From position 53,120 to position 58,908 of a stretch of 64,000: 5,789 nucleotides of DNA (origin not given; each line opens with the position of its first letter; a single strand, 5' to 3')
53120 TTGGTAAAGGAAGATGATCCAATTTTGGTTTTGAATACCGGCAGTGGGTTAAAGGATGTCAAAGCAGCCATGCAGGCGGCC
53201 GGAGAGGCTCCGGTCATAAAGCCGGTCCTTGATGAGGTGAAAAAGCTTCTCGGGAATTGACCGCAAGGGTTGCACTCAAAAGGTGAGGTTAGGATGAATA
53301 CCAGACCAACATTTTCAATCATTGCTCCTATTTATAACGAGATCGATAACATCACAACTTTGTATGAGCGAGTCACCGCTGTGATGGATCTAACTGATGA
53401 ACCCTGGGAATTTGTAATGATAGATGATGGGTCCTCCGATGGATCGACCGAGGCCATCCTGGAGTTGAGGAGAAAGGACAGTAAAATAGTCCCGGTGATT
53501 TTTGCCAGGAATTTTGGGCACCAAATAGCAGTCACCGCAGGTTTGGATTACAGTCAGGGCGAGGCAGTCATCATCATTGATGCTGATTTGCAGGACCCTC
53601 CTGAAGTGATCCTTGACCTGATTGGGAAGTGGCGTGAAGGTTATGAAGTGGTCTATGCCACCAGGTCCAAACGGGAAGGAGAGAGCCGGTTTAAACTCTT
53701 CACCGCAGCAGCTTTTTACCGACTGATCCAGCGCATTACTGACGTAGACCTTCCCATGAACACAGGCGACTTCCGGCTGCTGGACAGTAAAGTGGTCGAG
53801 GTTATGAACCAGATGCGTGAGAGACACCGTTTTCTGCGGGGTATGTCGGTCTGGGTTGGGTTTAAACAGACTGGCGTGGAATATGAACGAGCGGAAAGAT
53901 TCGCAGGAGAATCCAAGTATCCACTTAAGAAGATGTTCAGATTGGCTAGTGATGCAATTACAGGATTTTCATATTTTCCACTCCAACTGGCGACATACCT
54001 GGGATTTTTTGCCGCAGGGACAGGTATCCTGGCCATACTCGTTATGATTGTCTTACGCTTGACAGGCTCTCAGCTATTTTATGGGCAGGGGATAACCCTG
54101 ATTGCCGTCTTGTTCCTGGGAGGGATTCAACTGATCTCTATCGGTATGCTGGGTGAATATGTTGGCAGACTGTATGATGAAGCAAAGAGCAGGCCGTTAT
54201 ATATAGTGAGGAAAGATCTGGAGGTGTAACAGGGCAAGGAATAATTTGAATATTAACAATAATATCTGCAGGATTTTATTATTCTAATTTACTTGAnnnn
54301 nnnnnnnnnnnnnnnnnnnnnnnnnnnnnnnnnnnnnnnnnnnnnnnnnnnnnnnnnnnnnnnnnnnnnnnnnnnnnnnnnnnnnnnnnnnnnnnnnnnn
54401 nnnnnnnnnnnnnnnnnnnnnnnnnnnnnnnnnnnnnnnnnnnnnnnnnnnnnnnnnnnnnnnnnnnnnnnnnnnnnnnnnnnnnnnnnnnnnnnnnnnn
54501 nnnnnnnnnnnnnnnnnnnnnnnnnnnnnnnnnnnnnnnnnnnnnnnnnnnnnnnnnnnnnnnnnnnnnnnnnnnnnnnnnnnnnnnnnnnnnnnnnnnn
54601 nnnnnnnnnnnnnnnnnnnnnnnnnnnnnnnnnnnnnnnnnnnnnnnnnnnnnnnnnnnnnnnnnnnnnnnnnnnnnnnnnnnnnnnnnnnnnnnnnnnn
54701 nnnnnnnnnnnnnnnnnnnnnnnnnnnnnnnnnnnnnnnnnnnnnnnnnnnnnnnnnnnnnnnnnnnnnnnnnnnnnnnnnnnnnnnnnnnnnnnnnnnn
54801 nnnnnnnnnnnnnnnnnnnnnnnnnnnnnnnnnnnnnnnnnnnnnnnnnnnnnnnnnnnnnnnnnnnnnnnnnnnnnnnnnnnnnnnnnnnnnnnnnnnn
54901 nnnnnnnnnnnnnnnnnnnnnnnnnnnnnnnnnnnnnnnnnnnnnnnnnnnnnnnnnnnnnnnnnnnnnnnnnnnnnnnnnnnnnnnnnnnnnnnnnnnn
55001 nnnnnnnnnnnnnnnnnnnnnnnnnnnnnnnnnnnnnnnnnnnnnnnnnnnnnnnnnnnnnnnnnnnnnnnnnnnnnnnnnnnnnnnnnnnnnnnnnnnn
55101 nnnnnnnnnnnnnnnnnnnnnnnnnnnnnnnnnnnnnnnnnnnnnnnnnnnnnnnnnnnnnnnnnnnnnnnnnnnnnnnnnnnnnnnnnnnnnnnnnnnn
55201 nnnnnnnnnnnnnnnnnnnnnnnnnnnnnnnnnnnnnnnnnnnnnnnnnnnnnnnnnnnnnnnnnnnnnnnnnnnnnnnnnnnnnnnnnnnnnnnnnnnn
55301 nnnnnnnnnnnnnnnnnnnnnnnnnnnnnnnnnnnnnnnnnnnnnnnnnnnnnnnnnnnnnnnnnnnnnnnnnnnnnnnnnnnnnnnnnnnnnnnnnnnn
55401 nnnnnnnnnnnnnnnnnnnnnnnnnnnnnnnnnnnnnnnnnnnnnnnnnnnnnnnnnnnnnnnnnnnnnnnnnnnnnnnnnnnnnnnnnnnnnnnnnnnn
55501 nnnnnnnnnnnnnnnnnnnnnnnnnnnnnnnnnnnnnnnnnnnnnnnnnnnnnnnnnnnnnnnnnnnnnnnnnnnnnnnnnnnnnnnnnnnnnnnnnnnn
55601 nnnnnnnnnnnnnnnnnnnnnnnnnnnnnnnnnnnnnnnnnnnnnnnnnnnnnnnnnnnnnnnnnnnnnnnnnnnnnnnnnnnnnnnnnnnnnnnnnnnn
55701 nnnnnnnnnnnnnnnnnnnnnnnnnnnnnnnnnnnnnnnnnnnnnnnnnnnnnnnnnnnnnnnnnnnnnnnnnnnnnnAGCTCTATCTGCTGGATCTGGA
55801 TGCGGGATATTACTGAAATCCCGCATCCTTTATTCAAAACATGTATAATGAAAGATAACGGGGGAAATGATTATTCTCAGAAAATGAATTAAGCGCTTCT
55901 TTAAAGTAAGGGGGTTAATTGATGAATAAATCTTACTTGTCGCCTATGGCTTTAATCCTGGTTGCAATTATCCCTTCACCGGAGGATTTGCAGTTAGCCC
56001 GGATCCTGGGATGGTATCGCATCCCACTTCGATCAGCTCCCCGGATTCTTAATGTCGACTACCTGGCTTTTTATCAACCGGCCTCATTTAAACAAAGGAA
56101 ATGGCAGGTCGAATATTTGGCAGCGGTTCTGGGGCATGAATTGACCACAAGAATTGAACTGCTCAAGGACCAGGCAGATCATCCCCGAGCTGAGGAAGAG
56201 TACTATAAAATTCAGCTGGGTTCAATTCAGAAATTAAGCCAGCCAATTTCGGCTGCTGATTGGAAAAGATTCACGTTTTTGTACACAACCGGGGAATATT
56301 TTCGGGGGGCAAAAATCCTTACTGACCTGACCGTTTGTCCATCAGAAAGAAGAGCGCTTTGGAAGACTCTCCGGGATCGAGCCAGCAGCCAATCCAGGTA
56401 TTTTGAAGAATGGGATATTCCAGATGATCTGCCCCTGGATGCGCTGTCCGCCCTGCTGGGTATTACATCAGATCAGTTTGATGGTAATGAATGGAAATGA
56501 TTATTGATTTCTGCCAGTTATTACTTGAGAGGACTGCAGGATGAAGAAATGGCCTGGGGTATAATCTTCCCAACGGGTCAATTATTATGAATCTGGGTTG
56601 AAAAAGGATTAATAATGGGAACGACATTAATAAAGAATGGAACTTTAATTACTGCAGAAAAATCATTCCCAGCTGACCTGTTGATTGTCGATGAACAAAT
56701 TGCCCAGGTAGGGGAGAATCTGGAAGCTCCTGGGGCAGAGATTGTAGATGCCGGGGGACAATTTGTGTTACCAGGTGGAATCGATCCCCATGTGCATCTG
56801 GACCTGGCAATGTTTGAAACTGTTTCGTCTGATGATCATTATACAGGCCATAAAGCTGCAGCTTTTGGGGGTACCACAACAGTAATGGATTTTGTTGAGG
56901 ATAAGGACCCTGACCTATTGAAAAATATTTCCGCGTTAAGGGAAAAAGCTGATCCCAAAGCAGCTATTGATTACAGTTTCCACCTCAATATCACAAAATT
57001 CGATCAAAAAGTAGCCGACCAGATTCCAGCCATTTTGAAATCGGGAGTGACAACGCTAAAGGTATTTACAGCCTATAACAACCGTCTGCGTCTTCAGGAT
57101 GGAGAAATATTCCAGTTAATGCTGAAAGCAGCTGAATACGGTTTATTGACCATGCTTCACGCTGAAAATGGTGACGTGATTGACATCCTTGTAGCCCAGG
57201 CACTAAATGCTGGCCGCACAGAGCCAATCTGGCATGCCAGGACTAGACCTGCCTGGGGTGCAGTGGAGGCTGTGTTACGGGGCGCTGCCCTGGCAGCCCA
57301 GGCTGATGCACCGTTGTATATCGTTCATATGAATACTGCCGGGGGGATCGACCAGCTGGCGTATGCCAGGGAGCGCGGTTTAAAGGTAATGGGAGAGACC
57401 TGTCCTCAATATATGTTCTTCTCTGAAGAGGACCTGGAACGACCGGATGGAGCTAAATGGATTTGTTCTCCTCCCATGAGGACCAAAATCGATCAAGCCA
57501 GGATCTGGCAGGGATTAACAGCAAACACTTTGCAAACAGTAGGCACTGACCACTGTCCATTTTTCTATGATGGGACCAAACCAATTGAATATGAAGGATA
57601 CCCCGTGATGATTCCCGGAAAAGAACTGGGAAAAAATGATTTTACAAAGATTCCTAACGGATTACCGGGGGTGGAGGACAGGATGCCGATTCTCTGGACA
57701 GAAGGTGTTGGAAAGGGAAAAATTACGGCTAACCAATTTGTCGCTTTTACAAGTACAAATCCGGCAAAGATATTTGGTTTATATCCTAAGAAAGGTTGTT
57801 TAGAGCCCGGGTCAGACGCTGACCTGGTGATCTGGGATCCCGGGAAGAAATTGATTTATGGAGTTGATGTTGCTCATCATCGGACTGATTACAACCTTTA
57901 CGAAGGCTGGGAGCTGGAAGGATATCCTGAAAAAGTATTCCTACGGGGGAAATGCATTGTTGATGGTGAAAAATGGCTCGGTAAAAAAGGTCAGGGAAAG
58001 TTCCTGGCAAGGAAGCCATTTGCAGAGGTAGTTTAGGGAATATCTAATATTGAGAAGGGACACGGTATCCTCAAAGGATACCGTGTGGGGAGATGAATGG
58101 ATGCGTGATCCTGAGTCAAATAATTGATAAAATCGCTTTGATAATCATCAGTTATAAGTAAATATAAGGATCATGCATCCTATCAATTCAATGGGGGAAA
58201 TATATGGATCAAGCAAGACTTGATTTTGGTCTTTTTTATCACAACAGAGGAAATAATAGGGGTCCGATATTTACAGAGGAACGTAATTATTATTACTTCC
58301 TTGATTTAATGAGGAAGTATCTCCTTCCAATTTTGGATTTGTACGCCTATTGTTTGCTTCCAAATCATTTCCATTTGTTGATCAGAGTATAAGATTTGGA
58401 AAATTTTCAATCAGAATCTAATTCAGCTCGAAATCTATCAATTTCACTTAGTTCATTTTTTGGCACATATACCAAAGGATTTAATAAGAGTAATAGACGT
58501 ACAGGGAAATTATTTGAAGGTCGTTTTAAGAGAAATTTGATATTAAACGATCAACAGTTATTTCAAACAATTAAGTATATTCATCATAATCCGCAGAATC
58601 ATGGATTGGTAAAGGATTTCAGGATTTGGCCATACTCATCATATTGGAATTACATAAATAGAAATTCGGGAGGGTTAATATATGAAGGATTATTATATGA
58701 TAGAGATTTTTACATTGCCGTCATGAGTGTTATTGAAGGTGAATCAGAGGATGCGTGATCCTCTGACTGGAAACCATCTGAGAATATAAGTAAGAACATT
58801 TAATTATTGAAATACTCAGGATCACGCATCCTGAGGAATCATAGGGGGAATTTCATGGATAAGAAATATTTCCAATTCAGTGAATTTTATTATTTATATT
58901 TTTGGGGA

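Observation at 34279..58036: A 24-kb plus-strand nucleobase (probably purine) catabolic island with an ATP-yielding carbamoyl-phosphate branch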

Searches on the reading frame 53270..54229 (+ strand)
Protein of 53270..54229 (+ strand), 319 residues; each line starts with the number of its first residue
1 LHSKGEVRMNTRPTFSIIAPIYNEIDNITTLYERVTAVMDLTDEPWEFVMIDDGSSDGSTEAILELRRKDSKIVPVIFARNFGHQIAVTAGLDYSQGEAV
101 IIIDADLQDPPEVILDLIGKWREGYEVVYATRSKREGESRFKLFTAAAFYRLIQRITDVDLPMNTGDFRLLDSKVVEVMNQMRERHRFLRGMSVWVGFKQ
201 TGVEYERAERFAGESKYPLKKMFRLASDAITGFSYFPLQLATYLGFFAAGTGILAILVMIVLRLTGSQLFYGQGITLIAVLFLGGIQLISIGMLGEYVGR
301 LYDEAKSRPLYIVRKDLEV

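Call 4: search_protein_families(library=pfam, proteins=[window:53270-54229:+])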
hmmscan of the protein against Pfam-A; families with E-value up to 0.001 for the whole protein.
window:53270-54229:+ (319 aa): 1 family
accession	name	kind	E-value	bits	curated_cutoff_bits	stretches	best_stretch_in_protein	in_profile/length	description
PF00535.33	Glycos_transf_2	-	6.8e-29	101.4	23.3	1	16-177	1-165/168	Glycosyl transferase family 2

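Call 6: search_protein_families(library=ncbifam, proteins=[window:53270-54229:+], max_evalue=0.00001)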
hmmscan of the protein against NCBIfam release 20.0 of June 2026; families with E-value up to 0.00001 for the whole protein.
window:53270-54229:+ (319 aa): 10 families
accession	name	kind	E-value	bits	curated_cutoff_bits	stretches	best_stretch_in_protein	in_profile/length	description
NF047588.1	GlcsyltransPgfSStrep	equivalog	5.3e-77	259.1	500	1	15-315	3-304/308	glycosyltransferase PgfS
NF007986.1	PRK10714.1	equivalog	5.1e-58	196.6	529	1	15-315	8-310/316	undecaprenyl-phosphate 4-deoxy-4-formamido-L-arabinose transferase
TIGR03937.1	PgaC_IcaA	equivalog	1.7e-13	50.3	422.3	1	5-106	37-135/407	poly-beta-1,6-N-acetyl-D-glucosamine synthase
NF047683.1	TeichurnBiosyTuaG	equivalog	6.5e-13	48.9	400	1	9-108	2-98/252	teichuronic acid biosynthesis protein TuaG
NF041875.1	EPS_EpsD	equivalog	6.5e-11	42.2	370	1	16-129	2-112/325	exopolysaccharide biosynthesis glycosyltransferase EpsD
NF007482.0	PRK10073.1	equivalog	1.6e-10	40.5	423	1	9-111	2-100/334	glycosyltransferase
NF050050.1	ProtGlycPglI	equivalog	2.6e-07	30.3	500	1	13-130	2-117/306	GalNAc(5)-diNAcBac-PP-undecaprenol beta-1,3-glucosyltransferase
TIGR04283.1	glyco_like_mftF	equivalog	5.8e-07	29.3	182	1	16-122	2-97/221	TIGR04283 family arsenosugar biosynthesis glycosyltransferase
TIGR03111.1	glyc2_xrt_Gpos1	hypoth_equivalog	4.3e-06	25.8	363.95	1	4-131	40-166/439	TIGR03111 family XrtG-associated glycosyltransferase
TIGR04242.1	nodulat_NodC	equivalog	9.5e-06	24.8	550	0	6-122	41-157/395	chitooligosaccharide synthase NodC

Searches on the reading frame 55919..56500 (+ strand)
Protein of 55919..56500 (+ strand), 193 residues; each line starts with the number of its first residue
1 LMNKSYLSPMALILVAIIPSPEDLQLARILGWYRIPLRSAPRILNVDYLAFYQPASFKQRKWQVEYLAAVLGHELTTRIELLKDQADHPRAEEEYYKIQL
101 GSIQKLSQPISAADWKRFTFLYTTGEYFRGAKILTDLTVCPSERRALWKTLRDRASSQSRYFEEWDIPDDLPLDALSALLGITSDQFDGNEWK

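Call 4: search_protein_families(library=pfam, proteins=[window:55919-56500:+])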
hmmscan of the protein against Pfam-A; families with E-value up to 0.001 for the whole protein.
window:55919-56500:+ (193 aa): 0 families

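Call 6: search_protein_families(library=ncbifam, proteins=[window:55919-56500:+], max_evalue=0.00001)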
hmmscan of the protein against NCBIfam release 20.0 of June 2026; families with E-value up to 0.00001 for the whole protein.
window:55919-56500:+ (193 aa): 0 families

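Call 59: find_homologous_proteins(query=window:55919-56500:+, max_evalue=0.001)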
Query window:55919-56500:+ (193 aa): 6676 proteins with E <= 0.001 among 6988 candidates; the best 120 are listed.
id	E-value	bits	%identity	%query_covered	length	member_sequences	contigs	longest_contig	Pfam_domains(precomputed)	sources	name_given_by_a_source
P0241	1.1e-120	418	96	99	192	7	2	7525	-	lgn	-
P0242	4.5e-118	410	96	98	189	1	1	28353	-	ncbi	-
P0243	8.9e-114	396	91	99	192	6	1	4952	-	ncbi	-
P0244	2.8e-113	394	92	99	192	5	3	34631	-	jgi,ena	-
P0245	3.4e-110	384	88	99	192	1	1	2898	-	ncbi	-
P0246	9.3e-110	383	88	99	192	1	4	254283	-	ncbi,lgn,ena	-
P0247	1.6e-108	379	86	99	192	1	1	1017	-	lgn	-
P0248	2.1e-104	365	85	98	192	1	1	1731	-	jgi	jgi:hypothetical protein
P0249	3.7e-104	365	85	99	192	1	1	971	-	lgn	-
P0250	5.9e-102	357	83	98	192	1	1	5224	-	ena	-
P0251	4.9e-97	341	81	97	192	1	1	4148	-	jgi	jgi:hypothetical protein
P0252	5.3e-93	328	78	97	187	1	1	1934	-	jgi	jgi:hypothetical protein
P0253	7.2e-93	328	77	97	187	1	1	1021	-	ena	-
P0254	3.3e-92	326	77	97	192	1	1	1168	-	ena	-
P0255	4.0e-92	325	78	96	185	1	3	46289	-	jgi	-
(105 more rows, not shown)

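Call 66: predict_structure(alignment_id=A1)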
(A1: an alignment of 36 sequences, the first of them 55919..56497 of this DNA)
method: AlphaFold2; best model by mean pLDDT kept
length: 193 residues; sequences in the alignment: 36
mean_pLDDT: 50.9   pTM: 0.44
mean pLDDT of the five models: 50.9, 48.5, 47.7, 46.1, 42.0
residues with pLDDT >= 90: 0; 70-90: 3; 50-70: 108; < 50: 82
segments of 3 or more residues with pLDDT < 50: 1-13, 28-31, 116-119, 122-148, 150-168, 188-193
pLDDT, mean of each block of 10 residues (from residue 1): 30 49 50 55 61 60 66 66 59 63 66 53 37 30 46 44 39 52 47 38
secondary structure, 60 per line:
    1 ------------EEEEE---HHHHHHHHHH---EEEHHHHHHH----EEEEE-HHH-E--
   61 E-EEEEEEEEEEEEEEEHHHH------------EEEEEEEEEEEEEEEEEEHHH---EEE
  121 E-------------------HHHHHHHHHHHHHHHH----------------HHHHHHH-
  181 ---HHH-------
elements in order: E13-17 H21-30 E34-36 H37-43 E48-52 E63-77 H78-81 E94-111 E118-121 H141-156 H173-179

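Call 68: search_solved_structures(query=A1, max_evalue=10)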
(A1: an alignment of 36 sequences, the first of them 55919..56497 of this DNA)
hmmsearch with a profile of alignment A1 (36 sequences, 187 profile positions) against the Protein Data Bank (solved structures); distinct sequences matched with E-value up to 10: 1.
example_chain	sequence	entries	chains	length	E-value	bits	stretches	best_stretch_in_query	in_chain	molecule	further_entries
6opm_A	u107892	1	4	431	0.42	13.5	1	49-152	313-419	CRISPR-associated endonuclease Cas1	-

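Call 71: fold_search(model_id=the predicted structure, library=pdb)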
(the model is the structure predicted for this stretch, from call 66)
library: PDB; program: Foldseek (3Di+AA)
matches with E <= 10: 330; with E <= 0.001: 0
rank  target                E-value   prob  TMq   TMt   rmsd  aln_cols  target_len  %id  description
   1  4u8t_C                3.9e-03  0.94  0.30  0.35  11.2       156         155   13  Crystal structure of YTH domain of Zygosaccharomyces rouxii MRB1 protein in complex with N6-Methyladenosine RNA (released 2014-09-10)
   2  4u8t_A                3.9e-03  0.90  0.30  0.35  11.2       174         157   13  Crystal structure of YTH domain of Zygosaccharomyces rouxii MRB1 protein in complex with N6-Methyladenosine RNA (released 2014-09-10)
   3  4wqn_A                6.0e-03  0.97  0.29  0.34   5.1       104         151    9  Crystal structure of N6-methyladenosine RNA reader YTHDF2 (released 2014-11-19)
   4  5dnp_B                8.3e-03  0.95  0.28  0.37   5.4       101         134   14  Crystal structure of Mmi1 YTH domain (released 2016-04-06)
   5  4rdo_B                8.8e-03  0.87  0.26  0.32   5.9       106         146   11  Structure of YTH-YTHDF2 in the free state (released 2014-12-24)
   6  7z8p_A                9.4e-03  0.93  0.27  0.33   5.6       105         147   10  Crystal structure of YTHDF2 with compound ZA_166 (released 2022-03-30)
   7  4rdn_B                9.4e-03  0.93  0.27  0.33   5.3       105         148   10  Structure of YTH-YTHDF2 in complex with m6A (released 2014-12-24)
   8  7a1v_A                9.4e-03  0.91  0.27  0.32   5.5       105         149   10  Crystal structure of YTHDF2 in complex with m1A (released 2021-08-25)
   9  4rdo_D                1.1e-02  0.92  0.27  0.33   5.2       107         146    9  Structure of YTH-YTHDF2 in the free state (released 2014-12-24)
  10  5h8a_C                1.2e-02  0.92  0.29  0.31   5.5       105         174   14  Mmi1 YTH domain (released 2016-01-13)
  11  6fpx_A                1.2e-02  0.90  0.28  0.29   5.8       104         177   12  Structure of S. pombe Mmi1 in complex with 11-mer RNA (released 2018-05-09)
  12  5h8a_B                1.3e-02  0.92  0.29  0.31   5.5       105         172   14  Mmi1 YTH domain (released 2016-01-13)
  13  7r5w_B                1.3e-02  0.90  0.27  0.33   5.5       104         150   10  Crystal structure of YTHDF2 with compound YLI_DF_029 (released 2022-03-16)
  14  4rdo_F                1.3e-02  0.80  0.25  0.32   6.0       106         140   11  Structure of YTH-YTHDF2 in the free state (released 2014-12-24)
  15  4rcj_A                1.4e-02  0.95  0.29  0.29   5.0       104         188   10  Crystal structure of YTHDF1 YTH domain in complex with 5mer m6A RNA (released 2014-11-12)
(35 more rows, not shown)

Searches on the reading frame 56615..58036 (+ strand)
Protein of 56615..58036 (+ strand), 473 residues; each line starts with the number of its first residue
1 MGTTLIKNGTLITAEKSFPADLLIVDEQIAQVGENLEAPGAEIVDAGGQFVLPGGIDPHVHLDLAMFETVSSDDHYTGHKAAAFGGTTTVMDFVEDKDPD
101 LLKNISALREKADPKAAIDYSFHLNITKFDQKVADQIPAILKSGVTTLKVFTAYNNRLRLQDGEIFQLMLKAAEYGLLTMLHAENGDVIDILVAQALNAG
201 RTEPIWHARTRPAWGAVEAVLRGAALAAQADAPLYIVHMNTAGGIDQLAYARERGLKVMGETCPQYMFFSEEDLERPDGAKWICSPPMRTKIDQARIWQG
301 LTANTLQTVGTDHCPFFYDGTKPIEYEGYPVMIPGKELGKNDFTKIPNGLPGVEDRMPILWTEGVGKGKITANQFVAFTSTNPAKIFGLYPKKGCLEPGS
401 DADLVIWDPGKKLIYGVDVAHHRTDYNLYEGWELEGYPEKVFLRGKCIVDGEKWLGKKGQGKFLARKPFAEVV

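Call 4: search_protein_families(library=pfam, proteins=[window:56615-58036:+])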
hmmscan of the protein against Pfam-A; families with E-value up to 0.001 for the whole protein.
window:56615-58036:+ (473 aa): 2 families
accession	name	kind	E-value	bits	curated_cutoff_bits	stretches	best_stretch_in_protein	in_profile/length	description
PF01979.26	Amidohydro_1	-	6.3e-25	88.6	25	1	50-446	1-343/345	Amidohydrolase family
PF07969.17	Amidohydro_3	-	2.1e-14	54.3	29.7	2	369-412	406-446/472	Amidohydrolase family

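Call 6: search_protein_families(library=ncbifam, proteins=[window:56615-58036:+], max_evalue=0.00001)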
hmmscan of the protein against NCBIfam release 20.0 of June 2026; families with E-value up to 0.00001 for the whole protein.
window:56615-58036:+ (473 aa): 51 families (the best 25 are shown)
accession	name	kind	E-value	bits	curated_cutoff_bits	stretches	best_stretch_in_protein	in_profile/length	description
TIGR02033.1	D-hydantoinase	equivalog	3.2e-156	520.8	393.25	1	5-466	2-454/454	dihydropyrimidinase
NF009941.0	PRK13404.1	subfamily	1.6e-146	488.7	647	1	4-467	6-462/478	dihydropyrimidinase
TIGR03178.1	allantoinase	equivalog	3.8e-74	250.1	357.85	1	5-465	3-440/441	allantoinase AllB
NF004839.0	PRK06189.1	equivalog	6.2e-72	242.6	631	1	5-467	6-448/451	allantoinase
NF058539.1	ergo_uti2_ErtD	equivalog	2.6e-68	231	650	1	6-465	5-446/449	hydantoin-5-propionate amidohydrolase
NF002668.0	PRK02382.1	equivalog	9.8e-59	199.2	452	1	8-466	10-428/436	dihydroorotase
NF058538.1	ergo_util_ErtD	equivalog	1.1e-58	199.2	600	1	6-464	4-444/446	hydantoin-5-propionate amidohydrolase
TIGR00857.1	pyrC_multi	subfamily_domain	1.5e-52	179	279.05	1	18-449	4-409/412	dihydroorotase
NF005960.0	PRK08044.1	equivalog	3.8e-51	174.2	688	1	4-466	5-450/453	allantoinase AllB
NF005751.0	PRK07575.1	equivalog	5.8e-51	173.3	529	1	3-451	4-422/440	dihydroorotase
NF006559.0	PRK09060.1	equivalog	1.2e-46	158.9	482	1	4-461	7-433/444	dihydroorotase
NF006688.0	PRK09236.1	equivalog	3.3e-43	148.1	535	1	2-457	2-434/444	dihydroorotase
NF006837.0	PRK09357.1-2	equivalog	9.3e-43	146.4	575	1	4-450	3-423/428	dihydroorotase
NF006839.0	PRK09357.1-4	equivalog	3.4e-40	138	576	1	4-418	2-390/422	dihydroorotase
NF003271.0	PRK04250.1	equivalog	1.9e-39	135.5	405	2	5-318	4-282/407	dihydroorotase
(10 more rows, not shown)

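Call 89: find_encoding_contigs(protein=window:56615-58036:+, flank=10000, max_places=3)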
Protein window:56615-58036:+ (473 aa): 6 contigs read that carry it; 3 places shown.
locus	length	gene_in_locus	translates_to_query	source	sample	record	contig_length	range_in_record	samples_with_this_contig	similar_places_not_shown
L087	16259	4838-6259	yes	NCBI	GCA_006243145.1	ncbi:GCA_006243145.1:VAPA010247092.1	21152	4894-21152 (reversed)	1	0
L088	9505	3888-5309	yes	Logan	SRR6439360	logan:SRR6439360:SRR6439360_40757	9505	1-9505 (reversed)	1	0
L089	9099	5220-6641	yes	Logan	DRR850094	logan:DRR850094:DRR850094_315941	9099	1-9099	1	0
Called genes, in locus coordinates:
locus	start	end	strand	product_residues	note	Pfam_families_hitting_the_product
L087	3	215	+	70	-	?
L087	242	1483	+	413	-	PF00291:PALP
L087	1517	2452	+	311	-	PF00535:Glycos_transf_2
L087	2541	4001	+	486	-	PF00291:PALP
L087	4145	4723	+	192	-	-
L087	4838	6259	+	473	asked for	PF07969:Amidohydro_3 (weak), PF01979:Amidohydro_1, PF07969:Amidohydro_3 (weak)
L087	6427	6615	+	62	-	-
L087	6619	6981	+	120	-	-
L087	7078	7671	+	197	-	-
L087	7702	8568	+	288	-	PF00809:Pterin_bind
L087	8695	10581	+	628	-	PF13589:HATPase_c_3 (weak), PF00183:HSP90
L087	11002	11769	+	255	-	PF01975:SurE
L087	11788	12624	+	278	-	PF09858:DUF2085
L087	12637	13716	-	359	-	PF02463:SMC_N (faint), PF00005:ABC_tran, PF13304:AAA_21 (faint), PF08402:TOBE_2 (weak)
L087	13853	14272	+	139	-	PF05014:Nuc_deoxyrib_tr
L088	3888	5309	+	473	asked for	PF07969:Amidohydro_3 (weak), PF01979:Amidohydro_1, PF07969:Amidohydro_3 (weak)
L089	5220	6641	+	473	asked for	PF07969:Amidohydro_3 (weak), PF01979:Amidohydro_1, PF07969:Amidohydro_3 (weak)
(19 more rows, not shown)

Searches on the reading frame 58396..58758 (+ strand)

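Call 4: search_protein_families(library=pfam, proteins=[window:58396-58758:+])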
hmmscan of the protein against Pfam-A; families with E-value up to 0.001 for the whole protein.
window:58396-58758:+ (120 aa): 0 families

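Call 6: search_protein_families(library=ncbifam, proteins=[window:58396-58758:+], max_evalue=0.00001)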
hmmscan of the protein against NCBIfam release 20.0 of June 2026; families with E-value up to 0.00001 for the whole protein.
window:58396-58758:+ (120 aa): 1 family
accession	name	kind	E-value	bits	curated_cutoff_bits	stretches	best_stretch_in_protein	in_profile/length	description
NF047646.1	REP_Tyr_transpos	equivalog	3.7e-10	39.9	80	1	29-81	94-146/146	REP-associated tyrosine transposase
